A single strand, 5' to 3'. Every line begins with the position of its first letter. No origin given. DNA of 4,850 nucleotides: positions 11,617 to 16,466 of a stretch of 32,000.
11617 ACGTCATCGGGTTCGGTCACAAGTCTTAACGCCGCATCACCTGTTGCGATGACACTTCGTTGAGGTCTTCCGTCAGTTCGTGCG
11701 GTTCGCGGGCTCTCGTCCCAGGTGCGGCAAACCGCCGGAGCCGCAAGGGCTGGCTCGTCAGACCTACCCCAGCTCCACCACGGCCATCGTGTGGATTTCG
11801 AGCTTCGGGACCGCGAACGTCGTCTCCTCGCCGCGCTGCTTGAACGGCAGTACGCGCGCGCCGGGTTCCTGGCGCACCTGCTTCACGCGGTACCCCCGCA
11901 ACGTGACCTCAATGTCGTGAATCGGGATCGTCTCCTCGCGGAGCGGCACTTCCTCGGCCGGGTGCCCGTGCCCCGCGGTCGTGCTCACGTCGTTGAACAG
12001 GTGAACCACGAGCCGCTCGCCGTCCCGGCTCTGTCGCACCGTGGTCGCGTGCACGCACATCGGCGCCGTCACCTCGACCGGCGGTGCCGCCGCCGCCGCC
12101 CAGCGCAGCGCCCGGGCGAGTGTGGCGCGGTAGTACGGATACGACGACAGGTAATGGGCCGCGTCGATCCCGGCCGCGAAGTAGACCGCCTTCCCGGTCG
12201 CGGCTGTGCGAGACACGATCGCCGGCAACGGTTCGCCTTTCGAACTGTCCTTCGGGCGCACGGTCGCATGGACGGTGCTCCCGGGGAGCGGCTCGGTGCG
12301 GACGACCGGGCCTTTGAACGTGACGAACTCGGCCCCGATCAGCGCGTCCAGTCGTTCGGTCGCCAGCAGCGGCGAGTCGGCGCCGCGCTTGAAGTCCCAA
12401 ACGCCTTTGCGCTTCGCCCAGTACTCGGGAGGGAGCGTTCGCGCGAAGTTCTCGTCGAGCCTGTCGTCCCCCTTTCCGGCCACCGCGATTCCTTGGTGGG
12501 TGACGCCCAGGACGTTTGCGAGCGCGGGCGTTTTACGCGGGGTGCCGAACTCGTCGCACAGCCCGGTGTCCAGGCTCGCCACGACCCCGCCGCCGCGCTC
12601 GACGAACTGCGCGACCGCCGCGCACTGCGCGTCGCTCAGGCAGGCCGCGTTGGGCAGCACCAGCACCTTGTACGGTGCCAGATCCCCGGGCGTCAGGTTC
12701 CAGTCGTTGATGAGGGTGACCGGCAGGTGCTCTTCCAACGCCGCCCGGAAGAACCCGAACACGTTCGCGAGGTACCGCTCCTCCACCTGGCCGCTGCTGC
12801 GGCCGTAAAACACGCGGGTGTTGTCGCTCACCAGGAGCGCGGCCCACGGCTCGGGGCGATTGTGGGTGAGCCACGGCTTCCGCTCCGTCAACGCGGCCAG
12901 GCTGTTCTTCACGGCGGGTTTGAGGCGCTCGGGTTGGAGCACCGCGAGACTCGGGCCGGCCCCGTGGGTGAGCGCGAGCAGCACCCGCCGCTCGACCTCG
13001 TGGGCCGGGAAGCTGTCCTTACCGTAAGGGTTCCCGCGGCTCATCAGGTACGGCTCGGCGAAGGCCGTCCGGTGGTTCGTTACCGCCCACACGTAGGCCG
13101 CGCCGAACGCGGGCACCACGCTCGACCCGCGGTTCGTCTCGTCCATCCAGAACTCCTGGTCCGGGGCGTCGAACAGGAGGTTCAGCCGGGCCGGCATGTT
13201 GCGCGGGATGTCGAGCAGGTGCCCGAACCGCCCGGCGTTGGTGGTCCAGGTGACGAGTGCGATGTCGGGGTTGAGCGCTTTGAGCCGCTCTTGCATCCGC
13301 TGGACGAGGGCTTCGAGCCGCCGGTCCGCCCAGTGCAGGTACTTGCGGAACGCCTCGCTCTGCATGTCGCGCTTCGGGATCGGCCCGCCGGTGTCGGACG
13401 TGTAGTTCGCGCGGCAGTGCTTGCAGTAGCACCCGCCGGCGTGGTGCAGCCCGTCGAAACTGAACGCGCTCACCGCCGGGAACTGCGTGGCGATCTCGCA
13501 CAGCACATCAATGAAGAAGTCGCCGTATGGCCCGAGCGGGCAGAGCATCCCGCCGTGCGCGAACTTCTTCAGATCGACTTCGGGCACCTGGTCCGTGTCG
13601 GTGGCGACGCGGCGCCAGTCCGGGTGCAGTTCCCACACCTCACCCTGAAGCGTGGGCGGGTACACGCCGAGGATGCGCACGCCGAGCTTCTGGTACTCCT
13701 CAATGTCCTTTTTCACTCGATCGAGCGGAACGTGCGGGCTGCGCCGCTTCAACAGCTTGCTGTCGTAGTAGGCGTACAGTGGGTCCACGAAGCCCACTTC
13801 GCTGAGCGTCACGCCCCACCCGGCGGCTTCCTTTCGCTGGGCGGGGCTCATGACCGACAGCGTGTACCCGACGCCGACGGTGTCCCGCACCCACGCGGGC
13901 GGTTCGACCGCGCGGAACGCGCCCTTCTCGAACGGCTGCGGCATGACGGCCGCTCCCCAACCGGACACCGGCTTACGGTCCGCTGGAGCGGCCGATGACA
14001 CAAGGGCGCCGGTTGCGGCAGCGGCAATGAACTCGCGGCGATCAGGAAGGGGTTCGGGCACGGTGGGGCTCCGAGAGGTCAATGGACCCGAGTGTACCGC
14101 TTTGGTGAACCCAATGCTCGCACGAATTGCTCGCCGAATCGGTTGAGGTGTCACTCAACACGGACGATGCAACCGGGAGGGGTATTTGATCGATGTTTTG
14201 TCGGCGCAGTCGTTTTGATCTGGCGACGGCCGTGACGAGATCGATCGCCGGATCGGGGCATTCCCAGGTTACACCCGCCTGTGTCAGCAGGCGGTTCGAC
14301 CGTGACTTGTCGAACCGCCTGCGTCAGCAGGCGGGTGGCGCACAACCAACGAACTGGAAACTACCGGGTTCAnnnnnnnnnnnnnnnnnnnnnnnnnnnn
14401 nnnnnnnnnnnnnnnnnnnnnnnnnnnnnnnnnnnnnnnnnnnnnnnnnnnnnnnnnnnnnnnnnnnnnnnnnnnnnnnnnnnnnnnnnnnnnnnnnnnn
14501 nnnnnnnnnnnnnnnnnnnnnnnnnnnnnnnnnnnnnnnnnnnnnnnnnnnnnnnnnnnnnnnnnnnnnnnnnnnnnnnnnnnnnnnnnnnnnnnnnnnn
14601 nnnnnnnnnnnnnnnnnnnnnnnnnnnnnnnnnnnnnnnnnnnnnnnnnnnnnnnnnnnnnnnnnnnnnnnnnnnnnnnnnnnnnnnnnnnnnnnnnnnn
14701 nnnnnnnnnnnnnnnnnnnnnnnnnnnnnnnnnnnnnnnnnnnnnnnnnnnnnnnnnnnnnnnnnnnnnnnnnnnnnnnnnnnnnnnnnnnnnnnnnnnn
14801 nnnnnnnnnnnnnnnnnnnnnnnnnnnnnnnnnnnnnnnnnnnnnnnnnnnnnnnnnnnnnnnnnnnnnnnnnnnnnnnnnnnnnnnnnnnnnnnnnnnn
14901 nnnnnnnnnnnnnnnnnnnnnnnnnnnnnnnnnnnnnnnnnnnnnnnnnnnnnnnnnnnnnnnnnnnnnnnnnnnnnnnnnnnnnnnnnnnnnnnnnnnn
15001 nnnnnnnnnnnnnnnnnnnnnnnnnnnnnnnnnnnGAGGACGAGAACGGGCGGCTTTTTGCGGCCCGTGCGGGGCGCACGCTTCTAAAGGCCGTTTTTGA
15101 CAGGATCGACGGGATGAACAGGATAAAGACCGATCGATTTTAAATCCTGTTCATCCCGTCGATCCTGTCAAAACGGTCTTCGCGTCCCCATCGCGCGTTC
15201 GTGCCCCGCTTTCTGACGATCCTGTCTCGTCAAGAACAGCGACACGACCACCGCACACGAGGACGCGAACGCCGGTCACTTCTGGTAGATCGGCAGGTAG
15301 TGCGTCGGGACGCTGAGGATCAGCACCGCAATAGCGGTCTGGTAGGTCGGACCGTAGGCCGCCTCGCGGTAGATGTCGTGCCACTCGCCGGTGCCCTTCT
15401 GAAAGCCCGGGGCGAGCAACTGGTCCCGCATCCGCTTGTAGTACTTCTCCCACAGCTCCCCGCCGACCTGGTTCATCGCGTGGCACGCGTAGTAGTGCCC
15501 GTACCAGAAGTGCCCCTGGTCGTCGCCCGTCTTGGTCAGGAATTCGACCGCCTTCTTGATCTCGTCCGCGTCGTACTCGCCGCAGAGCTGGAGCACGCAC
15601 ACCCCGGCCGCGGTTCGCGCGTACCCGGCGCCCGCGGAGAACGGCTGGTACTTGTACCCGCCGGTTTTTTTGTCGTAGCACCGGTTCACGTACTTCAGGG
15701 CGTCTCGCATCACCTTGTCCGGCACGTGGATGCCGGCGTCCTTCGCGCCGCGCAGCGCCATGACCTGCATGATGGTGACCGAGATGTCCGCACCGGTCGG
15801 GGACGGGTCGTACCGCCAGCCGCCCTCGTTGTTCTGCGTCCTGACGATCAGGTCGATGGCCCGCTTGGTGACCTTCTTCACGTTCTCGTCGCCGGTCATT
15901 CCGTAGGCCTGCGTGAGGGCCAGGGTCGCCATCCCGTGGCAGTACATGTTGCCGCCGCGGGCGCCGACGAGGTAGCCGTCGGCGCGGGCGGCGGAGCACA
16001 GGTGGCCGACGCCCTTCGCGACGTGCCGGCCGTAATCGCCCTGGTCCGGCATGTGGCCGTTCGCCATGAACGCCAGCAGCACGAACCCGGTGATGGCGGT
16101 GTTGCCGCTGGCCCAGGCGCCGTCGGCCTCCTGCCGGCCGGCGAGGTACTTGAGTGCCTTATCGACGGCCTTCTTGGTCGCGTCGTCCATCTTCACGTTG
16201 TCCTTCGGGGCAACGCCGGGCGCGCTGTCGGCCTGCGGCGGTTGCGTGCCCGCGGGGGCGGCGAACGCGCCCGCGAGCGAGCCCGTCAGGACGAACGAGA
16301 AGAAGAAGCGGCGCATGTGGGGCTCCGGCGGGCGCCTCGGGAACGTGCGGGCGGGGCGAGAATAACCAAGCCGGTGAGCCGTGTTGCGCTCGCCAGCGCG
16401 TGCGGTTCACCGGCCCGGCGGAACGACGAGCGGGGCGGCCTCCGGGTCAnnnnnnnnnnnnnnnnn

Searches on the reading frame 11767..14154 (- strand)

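Call 42: search_protein_families(library=pfam, proteins=[window:11767-14154:-], max_evalue=0.001)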
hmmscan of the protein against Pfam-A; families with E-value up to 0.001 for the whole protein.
window:11767-14154:- (796 aa): 3 families
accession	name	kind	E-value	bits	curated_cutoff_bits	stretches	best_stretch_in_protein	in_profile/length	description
PF08532.16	Glyco_hydro_42M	-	1.1e-09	38.6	25.8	1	457-554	24-120/207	Beta-galactosidase trimerisation domain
PF06283.17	ThuA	-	1.6e-08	35.5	33.4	1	469-686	24-209/209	Trehalose utilisation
PF14871.12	GHL6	-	1e-06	29.5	35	1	128-224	28-122/132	Hypothetical glycosyl hydrolase 6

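Call 79: search_protein_families(library=ncbifam, proteins=[window:11767-14154:-], max_evalue=0.001)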
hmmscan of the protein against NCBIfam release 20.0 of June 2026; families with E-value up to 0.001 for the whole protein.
window:11767-14154:- (796 aa): 0 families

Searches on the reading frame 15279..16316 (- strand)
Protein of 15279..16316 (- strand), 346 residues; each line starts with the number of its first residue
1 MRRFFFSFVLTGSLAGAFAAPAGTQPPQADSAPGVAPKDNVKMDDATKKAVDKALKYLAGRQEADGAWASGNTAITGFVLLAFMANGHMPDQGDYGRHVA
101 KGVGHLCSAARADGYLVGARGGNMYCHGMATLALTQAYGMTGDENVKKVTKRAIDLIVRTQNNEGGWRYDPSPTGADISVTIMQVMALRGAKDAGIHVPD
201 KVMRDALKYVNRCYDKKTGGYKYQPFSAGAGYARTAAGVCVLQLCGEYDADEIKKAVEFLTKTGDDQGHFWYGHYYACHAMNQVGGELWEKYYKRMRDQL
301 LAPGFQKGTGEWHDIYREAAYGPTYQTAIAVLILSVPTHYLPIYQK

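Call 42: search_protein_families(library=pfam, proteins=[window:15279-16316:-], max_evalue=0.001)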
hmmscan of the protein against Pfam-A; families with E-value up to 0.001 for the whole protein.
window:15279-16316:- (346 aa): 3 families
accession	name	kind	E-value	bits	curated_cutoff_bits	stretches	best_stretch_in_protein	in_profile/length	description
PF13243.12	SQHop_cyclase_C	-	1e-09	38.3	26.1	0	82-168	147-227/319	Squalene-hopene cyclase C-terminal domain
PF13249.12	SQHop_cyclase_N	-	3.7e-08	33.3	26.2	0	105-210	7-103/291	Squalene-hopene cyclase N-terminal domain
PF00432.27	Prenyltrans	-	4.9e-05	23.3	26.5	0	126-263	77-208/304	Prenyltransferase alpha-alpha toroid domain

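Call 79: search_protein_families(library=ncbifam, proteins=[window:15279-16316:-], max_evalue=0.001)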
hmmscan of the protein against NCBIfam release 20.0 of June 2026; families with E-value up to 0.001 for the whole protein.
window:15279-16316:- (346 aa): 4 families
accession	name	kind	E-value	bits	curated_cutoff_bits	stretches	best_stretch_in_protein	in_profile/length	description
NF053823.1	SCO2321_fam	equivalog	1.5e-10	40.6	300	1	131-238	104-216/405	SCO2321 family membrane protein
TIGR01787.1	squalene_cyclas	subfamily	3.2e-08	32.7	322.7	1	46-167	456-587/622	squalene/oxidosqualene cyclases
TIGR01507.1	hopene_cyclase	equivalog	3.1e-07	29.2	431.1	0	96-168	473-542/640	squalene--hopene cyclase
TIGR03463.1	osq_cycl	subfamily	0.00018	20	851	0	92-168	472-545/634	2,3-oxidosqualene cyclase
